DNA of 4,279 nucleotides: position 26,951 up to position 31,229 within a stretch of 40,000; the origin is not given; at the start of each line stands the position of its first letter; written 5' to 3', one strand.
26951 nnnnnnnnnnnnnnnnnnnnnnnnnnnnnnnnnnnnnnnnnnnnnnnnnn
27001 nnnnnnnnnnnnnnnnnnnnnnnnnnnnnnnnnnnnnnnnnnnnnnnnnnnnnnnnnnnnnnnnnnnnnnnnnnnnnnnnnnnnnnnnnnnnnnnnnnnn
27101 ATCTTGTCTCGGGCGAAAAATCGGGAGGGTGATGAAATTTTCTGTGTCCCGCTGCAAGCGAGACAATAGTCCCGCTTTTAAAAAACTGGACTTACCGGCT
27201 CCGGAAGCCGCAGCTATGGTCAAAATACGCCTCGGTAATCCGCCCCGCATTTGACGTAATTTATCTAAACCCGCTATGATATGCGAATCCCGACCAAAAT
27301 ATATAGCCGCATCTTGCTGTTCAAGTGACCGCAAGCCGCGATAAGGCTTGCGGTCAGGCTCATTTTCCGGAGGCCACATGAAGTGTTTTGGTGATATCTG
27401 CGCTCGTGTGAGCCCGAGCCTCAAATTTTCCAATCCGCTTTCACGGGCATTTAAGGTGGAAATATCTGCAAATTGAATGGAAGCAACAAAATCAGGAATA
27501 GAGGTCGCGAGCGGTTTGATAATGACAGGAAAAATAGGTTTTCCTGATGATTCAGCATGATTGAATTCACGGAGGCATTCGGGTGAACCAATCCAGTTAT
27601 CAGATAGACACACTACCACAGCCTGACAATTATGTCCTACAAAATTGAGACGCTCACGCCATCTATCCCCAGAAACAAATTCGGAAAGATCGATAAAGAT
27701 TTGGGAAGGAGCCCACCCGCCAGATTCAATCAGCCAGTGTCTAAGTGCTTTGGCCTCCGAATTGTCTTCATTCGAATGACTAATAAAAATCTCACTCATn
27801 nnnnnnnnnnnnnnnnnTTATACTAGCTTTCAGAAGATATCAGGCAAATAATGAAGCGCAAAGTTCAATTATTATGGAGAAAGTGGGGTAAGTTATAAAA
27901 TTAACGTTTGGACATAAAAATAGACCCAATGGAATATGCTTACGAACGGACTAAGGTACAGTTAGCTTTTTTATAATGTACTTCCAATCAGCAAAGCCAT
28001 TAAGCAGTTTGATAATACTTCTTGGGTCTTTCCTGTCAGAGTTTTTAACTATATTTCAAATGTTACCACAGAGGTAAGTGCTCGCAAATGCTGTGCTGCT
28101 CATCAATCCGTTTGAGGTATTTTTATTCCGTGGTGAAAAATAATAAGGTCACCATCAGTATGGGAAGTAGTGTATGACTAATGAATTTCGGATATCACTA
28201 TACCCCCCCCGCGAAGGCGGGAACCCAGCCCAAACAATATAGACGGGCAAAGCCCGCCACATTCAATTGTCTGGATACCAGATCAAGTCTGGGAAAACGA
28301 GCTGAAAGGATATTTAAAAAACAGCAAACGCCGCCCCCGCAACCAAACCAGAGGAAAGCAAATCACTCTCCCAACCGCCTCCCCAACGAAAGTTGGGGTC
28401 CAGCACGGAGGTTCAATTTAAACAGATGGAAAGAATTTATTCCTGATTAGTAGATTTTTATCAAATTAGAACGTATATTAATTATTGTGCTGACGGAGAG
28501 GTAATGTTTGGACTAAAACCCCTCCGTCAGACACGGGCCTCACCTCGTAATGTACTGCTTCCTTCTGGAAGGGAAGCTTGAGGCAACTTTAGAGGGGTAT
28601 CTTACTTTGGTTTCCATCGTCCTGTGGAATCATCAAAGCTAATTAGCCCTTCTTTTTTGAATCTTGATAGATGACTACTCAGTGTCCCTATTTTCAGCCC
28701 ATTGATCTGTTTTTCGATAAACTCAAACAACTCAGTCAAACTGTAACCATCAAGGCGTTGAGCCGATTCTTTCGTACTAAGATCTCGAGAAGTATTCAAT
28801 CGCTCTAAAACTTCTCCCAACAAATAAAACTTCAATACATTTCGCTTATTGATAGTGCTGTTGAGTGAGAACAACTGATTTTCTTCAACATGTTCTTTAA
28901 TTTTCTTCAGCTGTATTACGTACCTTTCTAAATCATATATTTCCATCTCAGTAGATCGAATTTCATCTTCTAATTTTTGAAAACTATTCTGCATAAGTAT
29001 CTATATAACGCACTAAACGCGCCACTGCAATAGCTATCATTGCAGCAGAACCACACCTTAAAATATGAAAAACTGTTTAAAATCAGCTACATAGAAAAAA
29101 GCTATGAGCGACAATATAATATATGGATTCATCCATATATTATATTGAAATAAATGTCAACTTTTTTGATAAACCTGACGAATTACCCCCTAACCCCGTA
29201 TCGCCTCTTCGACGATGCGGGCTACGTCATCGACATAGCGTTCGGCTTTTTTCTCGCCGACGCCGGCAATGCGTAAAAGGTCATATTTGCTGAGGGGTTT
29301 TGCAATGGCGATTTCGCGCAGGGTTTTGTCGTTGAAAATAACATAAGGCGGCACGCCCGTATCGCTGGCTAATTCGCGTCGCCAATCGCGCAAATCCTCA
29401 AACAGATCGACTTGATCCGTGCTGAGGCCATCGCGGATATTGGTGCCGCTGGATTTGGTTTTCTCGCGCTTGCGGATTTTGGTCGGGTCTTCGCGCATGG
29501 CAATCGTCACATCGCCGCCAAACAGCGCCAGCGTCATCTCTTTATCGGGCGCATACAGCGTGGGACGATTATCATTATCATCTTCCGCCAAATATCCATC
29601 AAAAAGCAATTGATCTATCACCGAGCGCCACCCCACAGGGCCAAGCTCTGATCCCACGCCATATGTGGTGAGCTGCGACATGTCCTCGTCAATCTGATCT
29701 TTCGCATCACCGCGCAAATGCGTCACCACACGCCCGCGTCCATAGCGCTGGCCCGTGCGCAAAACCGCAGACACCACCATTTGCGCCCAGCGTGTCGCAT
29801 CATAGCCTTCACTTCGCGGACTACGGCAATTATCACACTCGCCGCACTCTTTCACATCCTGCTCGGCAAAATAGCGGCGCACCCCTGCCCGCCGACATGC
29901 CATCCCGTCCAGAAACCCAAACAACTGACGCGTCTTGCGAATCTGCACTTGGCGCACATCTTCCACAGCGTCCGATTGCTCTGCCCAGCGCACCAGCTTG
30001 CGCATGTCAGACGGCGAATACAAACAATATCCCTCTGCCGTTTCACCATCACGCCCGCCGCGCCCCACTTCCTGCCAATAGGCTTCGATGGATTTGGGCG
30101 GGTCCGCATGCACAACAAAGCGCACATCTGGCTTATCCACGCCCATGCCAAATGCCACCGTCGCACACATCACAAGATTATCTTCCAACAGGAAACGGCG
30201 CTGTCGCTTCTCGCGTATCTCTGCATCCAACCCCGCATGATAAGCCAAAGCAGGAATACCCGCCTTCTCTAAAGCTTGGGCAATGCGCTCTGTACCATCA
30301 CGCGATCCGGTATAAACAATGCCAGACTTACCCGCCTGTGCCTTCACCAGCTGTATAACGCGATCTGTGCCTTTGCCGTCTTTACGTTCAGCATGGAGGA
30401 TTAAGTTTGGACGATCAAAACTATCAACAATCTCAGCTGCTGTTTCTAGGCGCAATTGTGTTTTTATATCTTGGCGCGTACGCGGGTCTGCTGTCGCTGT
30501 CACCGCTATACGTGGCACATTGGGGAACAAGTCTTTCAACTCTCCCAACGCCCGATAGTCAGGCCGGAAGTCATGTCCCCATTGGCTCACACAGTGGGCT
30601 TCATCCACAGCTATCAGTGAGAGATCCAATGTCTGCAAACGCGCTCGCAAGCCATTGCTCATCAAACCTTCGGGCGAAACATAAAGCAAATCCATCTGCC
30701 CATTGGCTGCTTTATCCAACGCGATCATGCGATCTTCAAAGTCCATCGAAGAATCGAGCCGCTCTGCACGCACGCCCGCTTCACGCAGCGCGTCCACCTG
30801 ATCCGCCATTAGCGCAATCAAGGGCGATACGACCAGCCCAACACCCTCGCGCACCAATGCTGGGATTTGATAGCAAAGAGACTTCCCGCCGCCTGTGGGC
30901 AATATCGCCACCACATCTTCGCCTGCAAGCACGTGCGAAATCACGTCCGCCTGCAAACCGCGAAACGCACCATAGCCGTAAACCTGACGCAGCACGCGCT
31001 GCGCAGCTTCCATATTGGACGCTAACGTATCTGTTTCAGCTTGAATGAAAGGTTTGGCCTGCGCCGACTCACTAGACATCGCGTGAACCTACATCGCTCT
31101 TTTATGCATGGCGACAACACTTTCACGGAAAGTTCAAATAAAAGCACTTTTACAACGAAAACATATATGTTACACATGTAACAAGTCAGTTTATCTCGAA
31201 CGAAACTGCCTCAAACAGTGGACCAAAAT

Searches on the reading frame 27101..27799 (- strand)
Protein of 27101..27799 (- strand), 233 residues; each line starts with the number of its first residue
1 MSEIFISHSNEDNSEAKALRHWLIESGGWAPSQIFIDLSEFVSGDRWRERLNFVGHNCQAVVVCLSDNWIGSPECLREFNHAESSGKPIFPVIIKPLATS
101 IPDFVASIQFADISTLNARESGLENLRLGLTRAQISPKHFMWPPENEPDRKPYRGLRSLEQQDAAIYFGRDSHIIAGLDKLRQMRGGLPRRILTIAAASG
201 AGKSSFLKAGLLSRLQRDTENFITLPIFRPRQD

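Call 91: search_solved_structures(query=window:27101-27799:-, max_evalue=1, show_alignments=3)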
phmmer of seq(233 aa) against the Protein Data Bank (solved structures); distinct sequences matched with E-value up to 1: 0.

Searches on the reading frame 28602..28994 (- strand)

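Call 5: search_protein_families(library=pfam, proteins=[window:28602-28994:-], max_evalue=0.01)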
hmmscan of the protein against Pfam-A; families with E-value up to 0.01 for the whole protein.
window:28602-28994:- (130 aa): 0 families

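Call 6: search_protein_families(library=padloc, proteins=[window:28602-28994:-], max_evalue=0.01)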
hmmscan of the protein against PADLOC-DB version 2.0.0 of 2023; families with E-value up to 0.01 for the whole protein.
window:28602-28994:- (130 aa): 1 family
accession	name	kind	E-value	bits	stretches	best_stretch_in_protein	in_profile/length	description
PDLC01720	Csa3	-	0.0062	15.1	0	73-119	44-76/118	Csa3_1_CAS-I-II-III-IV-V-VI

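Call 82: search_protein_families(library=pfam, proteins=[window:28602-28994:-], max_evalue=5)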
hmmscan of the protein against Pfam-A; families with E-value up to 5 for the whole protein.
window:28602-28994:- (130 aa): 2 families
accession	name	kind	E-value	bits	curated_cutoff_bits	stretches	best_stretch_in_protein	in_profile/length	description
PF12659.13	Stn1_C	-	0.051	14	25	1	26-98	22-95/165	Telomere capping C-terminal wHTH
PF14493.12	HTH_40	-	0.067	13.9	27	1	96-122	20-47/89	Helix-turn-helix domain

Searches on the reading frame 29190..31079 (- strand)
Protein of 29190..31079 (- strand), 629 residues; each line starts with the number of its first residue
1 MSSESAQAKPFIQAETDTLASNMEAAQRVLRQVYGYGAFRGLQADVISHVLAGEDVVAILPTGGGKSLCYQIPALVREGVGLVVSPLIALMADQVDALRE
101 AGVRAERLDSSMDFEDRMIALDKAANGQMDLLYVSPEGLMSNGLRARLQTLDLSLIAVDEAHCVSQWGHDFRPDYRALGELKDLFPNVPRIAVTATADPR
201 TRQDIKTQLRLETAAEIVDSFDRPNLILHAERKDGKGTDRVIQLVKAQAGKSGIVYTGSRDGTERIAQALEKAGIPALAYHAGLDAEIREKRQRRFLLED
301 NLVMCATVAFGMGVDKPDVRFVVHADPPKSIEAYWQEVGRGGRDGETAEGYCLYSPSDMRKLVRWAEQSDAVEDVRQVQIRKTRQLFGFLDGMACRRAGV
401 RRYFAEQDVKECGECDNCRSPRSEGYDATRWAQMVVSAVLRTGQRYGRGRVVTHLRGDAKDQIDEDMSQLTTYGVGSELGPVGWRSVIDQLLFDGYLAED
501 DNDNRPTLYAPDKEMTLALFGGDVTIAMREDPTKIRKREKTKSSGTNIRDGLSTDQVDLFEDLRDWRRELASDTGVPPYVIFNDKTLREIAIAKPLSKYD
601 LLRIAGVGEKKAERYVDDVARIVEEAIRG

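Call 12: search_protein_families(library=pfam, proteins=[window:29190-31079:-], max_evalue=0.001)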
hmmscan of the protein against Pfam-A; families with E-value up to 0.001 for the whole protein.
window:29190-31079:- (629 aa): 5 families
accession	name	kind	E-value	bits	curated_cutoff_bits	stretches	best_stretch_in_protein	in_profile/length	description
PF00270.35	DEAD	-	6.2e-25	88.3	26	1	42-204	3-166/167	DEAD/DEAH box helicase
PF00570.28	HRDC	-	3e-21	75.6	23.8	1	558-623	3-68/68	HRDC domain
PF00271.37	Helicase_C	-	1e-19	71.3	23.5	1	239-345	4-110/110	Helicase conserved C-terminal domain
PF09382.16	RQC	-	2.5e-17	63.2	23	1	424-533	3-110/114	RQC domain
PF16124.10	RecQ_Zn_bind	-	6.1e-12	46.5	25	1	356-419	1-66/66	RecQ zinc-binding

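Call 55: find_homologous_proteins(query=window:29190-31079:-, max_evalue=1e-50)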
Query window:29190-31079:- (629 aa): 8000 proteins with E <= 1e-50 among 8000 candidates; the best 120 are listed.
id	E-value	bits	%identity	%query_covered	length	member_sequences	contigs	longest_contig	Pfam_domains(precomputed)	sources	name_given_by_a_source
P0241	0.0e+0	1389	98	100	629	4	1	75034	PF09382.18,PF00270.36,PF00570.29,PF16124.11,PF00271.38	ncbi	-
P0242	0.0e+0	1252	87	100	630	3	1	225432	PF09382.18,PF00270.36,PF00570.29,PF16124.11,PF00271.38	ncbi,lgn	-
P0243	0.0e+0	1231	88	97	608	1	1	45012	PF09382.18,PF00270.36,PF00570.29,PF16124.11,PF00271.38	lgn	-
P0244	0.0e+0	1220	86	100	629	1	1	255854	PF09382.18,PF00270.36,PF00570.29,PF16124.11,PF00271.38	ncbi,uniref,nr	ncbi:DNA helicase RecQ [Hirschia maritima]|uniref:DNA helicase RecQ n=1 Tax=Hirschia maritima TaxID=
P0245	0.0e+0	1219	86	100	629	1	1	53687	PF09382.18,PF00270.36,PF00570.29,PF16124.11,PF00271.38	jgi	-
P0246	0.0e+0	1218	87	98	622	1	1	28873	PF09382.18,PF00270.36,PF00570.29,PF16124.11,PF00271.38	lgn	-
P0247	0.0e+0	1218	87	98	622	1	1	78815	PF09382.18,PF00270.36,PF00570.29,PF16124.11,PF00271.38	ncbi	-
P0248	0.0e+0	1216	86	98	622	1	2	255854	PF09382.18,PF00270.36,PF00570.29,PF16124.11,PF00271.38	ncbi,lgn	-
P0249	0.0e+0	1214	86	98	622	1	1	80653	PF09382.18,PF00270.36,PF00570.29,PF16124.11,PF00271.38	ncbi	-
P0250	0.0e+0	1196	84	98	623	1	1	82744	PF09382.18,PF00270.36,PF00570.29,PF16124.11,PF00271.38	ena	-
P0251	0.0e+0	1046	74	96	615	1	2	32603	PF09382.18,PF00270.36,PF00570.29,PF16124.11,PF00271.38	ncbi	-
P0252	0.0e+0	1044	76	96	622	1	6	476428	PF09382.18,PF00270.36,PF00570.29,PF16124.11,PF00271.38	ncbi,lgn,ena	-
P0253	0.0e+0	1034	73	98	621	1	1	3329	PF09382.18,PF00270.36,PF00570.29,PF16124.11,PF00271.38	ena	-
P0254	0.0e+0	1023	74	94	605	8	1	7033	PF09382.18,PF00270.36,PF00570.29,PF16124.11,PF00271.38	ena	-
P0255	0.0e+0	1020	73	96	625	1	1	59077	PF09382.18,PF00270.36,PF00570.29,PF16124.11,PF00271.38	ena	-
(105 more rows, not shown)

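Call 56: find_encoding_contigs(protein=P0241, flank=10000, max_places=3)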
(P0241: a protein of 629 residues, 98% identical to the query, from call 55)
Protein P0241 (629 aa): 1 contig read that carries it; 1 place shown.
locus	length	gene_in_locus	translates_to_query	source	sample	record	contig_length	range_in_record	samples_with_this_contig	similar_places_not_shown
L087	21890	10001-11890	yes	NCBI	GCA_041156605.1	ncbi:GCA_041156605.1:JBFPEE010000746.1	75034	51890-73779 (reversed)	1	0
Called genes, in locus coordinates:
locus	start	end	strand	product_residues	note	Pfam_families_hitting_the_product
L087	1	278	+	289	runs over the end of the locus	PF00551:Formyl_trans_N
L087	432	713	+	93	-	-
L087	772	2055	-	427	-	PF07690:MFS_1, PF00083:Sugar_tr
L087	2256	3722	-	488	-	PF00515:TPR_1 (faint), PF13428:TPR_14 (faint), PF14559:TPR_19 (faint), PF13432:TPR_16 (weak), PF13469:Sulfotransfer_3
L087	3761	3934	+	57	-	-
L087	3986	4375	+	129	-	PF06108:DUF952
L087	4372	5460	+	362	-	PF01180:DHO_dh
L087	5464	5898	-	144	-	PF13430:DUF4112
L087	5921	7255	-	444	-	PF01554:MatE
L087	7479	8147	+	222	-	PF05494:MlaC, PF12870:DUF4878 (weak)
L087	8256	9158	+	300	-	PF00850:Hist_deacetyl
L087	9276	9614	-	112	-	-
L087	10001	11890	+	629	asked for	PF00270:DEAD, PF00271:Helicase_C, PF16124:RecQ_Zn_bind, PF09382:RQC, PF00570:HRDC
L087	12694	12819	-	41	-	-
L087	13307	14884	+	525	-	PF00245:Alk_phosphatase, PF01676:Metalloenzyme (faint)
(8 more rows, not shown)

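Call 57: find_encoding_contigs(protein=P0244, flank=10000, max_places=2)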
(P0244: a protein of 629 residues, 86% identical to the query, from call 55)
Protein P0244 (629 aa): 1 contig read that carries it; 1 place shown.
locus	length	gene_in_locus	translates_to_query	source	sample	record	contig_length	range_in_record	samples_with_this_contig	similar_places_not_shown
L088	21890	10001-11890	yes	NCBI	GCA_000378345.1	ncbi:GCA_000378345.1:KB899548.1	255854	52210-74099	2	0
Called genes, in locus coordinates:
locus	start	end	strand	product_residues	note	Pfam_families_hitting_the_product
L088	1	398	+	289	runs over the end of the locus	PF00551:Formyl_trans_N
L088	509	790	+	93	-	-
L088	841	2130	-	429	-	PF07690:MFS_1, PF00083:Sugar_tr, PF07690:MFS_1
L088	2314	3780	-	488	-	PF00515:TPR_1 (faint), PF13428:TPR_14 (faint), PF14559:TPR_19 (faint), PF13181:TPR_8 (faint), PF13432:TPR_16 (weak), PF23914:TPR_CcmH_CycH (weak), PF13469:Sulfotransfer_3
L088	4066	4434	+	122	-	PF06108:DUF952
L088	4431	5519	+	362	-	PF01180:DHO_dh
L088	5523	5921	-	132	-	PF13430:DUF4112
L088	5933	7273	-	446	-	PF01554:MatE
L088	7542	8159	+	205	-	PF05494:MlaC, PF12870:DUF4878 (faint)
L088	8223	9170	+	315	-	PF00850:Hist_deacetyl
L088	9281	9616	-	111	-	-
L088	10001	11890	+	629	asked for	PF00270:DEAD, PF00271:Helicase_C, PF16124:RecQ_Zn_bind, PF09382:RQC, PF00570:HRDC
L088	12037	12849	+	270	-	PF00561:Abhydrolase_1, PF00975:Thioesterase (weak), PF12146:Hydrolase_4, PF12697:Abhydrolase_6, PF12695:Abhydrolase_5 (weak)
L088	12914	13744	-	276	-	PF01435:Peptidase_M48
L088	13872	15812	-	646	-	PF05787:PhoX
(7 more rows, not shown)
